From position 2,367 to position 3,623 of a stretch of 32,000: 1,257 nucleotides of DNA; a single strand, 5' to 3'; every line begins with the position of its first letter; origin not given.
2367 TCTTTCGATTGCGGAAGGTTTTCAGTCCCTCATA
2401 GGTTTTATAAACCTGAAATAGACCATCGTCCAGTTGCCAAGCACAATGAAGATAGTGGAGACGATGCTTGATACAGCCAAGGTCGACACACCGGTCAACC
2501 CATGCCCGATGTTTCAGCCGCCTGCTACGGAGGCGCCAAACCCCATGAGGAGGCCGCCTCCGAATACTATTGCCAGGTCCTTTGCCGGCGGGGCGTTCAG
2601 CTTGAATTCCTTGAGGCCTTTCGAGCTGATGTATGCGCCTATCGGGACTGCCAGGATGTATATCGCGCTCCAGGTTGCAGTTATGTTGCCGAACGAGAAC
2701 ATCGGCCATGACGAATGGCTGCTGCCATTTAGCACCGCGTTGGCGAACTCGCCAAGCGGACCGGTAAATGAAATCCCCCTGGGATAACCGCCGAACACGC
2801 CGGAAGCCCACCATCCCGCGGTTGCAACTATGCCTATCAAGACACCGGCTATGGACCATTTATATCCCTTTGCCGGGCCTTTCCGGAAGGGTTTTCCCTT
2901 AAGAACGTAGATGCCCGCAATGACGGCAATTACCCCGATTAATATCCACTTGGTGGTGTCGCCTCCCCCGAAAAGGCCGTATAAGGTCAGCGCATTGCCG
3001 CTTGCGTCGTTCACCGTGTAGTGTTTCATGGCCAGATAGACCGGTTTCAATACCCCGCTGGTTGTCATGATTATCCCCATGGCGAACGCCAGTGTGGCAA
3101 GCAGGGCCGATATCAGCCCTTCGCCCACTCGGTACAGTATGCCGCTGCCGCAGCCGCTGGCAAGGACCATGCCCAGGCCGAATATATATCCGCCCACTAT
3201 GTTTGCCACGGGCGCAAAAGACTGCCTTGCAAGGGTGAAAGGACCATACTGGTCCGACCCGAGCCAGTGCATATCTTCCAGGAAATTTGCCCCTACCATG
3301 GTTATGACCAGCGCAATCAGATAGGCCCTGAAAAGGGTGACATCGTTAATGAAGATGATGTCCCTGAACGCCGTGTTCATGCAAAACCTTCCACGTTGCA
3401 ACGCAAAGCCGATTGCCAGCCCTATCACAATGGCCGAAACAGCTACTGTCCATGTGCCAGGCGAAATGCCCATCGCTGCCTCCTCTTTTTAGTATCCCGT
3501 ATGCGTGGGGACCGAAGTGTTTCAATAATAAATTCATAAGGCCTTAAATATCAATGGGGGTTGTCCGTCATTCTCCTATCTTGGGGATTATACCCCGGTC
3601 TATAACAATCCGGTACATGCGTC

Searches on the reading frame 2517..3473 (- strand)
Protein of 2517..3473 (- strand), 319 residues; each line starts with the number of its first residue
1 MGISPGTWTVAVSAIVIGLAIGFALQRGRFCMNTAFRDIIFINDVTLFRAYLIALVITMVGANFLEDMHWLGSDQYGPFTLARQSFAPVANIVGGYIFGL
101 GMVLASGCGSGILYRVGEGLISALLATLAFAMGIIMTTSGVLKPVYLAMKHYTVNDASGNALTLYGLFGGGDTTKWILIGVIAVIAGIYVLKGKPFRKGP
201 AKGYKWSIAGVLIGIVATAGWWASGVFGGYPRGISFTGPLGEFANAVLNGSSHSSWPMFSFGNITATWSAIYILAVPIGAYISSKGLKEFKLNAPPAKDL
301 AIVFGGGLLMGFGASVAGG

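Call 16: find_related_loci(query=A1, collection=genome_contigs, flank=3000)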
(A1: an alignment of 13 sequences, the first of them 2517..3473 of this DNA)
Query A1 (319 aa) in genome_contigs; peptide patterns used: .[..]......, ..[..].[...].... (x = any residue, [..] = any of these).
118 stretches matched a pattern; 99 encode a relative of the query (tblastn E <= 1e-3); the best 80 are kept; 80 distinct loci.
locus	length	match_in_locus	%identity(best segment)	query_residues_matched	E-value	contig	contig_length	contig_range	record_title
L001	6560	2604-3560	98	1-319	0e+0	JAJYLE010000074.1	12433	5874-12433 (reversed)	MAG: Nitrospirae bacterium isolate DBS2-1.bin64 NODE_9567_length_12433_cov_1.270437, whole genome shotgun sequence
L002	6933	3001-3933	66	5-310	2e-134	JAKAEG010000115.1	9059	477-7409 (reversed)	MAG: Nitrospirae bacterium isolate WY1.bin133 NODE_12602_length_9059_cov_1.390842, whole genome shotgun sequence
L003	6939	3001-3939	65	3-310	1e-133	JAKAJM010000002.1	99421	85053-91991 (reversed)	MAG: Nitrospirae bacterium isolate WY3.bin97 NODE_294_length_99421_cov_1.605384, whole genome shotgun sequence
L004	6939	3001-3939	65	3-310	8e-133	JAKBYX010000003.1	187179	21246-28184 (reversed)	MAG: Nitrospirae bacterium isolate WY3.bin168 NODE_77_length_187179_cov_2.250759, whole genome shotgun sequence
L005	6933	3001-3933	65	5-310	6e-131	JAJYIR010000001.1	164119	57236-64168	MAG: Nitrospirae bacterium isolate DBS2-1.bin129 NODE_125_length_164119_cov_5.373848, whole genome shotgun sequence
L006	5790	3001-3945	64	1-310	2e-130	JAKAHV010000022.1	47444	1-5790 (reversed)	MAG: Nitrospirae bacterium isolate WY3.bin132 NODE_1038_length_47444_cov_2.470592, whole genome shotgun sequence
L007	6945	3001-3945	64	1-310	2e-129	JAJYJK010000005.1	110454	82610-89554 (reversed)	MAG: Nitrospirae bacterium isolate DBS2-1.bin159 NODE_295_length_110454_cov_4.006626, whole genome shotgun sequence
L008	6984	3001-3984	59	1-319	5e-118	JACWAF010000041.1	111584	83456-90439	MAG: Nitrospirae bacterium isolate B_NIT_04 k141_482126, whole genome shotgun sequence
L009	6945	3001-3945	57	1-303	3e-115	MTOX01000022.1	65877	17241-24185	MAG: Nitrospirae bacterium JdFR-88 JGI24020J35080_1000180, whole genome shotgun sequence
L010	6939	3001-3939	55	2-319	7e-106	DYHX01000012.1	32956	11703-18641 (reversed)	MAG TPA_asm: Nitrospira japonica isolate DR5_44_14 Afr_mines_DR5_148_length_32956_cov_5_764384, whole genome shotgun seq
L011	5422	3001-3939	55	12-319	7e-100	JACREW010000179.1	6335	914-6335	MAG: Nitrospirae bacterium isolate NC_groundwater_1709_Pr3_B-0.1um_46_8 SR-2_scaffold_141_2611097, whole genome shotgun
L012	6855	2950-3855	50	12-319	9e-97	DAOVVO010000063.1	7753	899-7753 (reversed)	MAG TPA_asm: Nitrospirota bacterium isolate CSMAG_1707 CSMAG_1707_k141_1271164_length_7753_cov_14.6033, whole genome sho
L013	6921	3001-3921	53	12-319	6e-97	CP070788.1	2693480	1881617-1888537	MAG: Nitrospiraceae bacterium isolate bin1476 chromosome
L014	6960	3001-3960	52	6-319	1e-96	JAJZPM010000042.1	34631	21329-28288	MAG: Nitrospirae bacterium isolate SKS1.bin124 NODE_2153_length_34631_cov_6.089149, whole genome shotgun sequence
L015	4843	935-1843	52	12-319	2e-96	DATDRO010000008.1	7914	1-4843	MAG TPA_asm: Nitrospirota bacterium isolate SMAG_U7979 k141_530800, whole genome shotgun sequence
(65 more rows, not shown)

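Call 17: find_related_loci(query=A1, collection=metagenome_contigs, flank=3000)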
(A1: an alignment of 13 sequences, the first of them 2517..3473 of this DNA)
Query A1 (319 aa) in metagenome_contigs; peptide patterns used: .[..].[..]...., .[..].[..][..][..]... (x = any residue, [..] = any of these).
600 stretches matched a pattern (row limit reached: there are more); 230 encode a relative of the query (tblastn E <= 1e-3); the best 80 are kept; 80 distinct loci.
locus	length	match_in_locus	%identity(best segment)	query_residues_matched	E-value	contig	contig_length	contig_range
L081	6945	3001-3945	57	1-303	2e-115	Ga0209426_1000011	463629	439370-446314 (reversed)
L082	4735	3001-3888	57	3-303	9e-106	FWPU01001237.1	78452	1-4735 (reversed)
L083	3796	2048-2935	56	3-303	3e-103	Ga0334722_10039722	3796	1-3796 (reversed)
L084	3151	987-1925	54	12-319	1e-101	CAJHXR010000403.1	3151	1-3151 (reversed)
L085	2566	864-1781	52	13-319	4e-102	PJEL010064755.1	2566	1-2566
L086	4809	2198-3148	52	3-319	4e-98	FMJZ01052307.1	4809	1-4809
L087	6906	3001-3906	53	12-319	1e-96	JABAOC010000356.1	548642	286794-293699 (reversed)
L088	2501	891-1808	51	13-319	3e-100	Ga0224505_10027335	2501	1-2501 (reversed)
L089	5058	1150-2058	53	12-319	2e-96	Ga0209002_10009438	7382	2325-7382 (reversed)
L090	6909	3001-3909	53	12-319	2e-96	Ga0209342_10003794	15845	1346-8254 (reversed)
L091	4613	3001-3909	53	12-319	2e-96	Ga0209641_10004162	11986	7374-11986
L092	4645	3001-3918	50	13-319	2e-96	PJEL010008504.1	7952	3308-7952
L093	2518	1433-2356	54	12-319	4e-99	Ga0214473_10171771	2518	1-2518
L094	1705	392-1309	51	13-319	6e-102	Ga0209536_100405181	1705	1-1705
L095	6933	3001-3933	53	2-310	5e-95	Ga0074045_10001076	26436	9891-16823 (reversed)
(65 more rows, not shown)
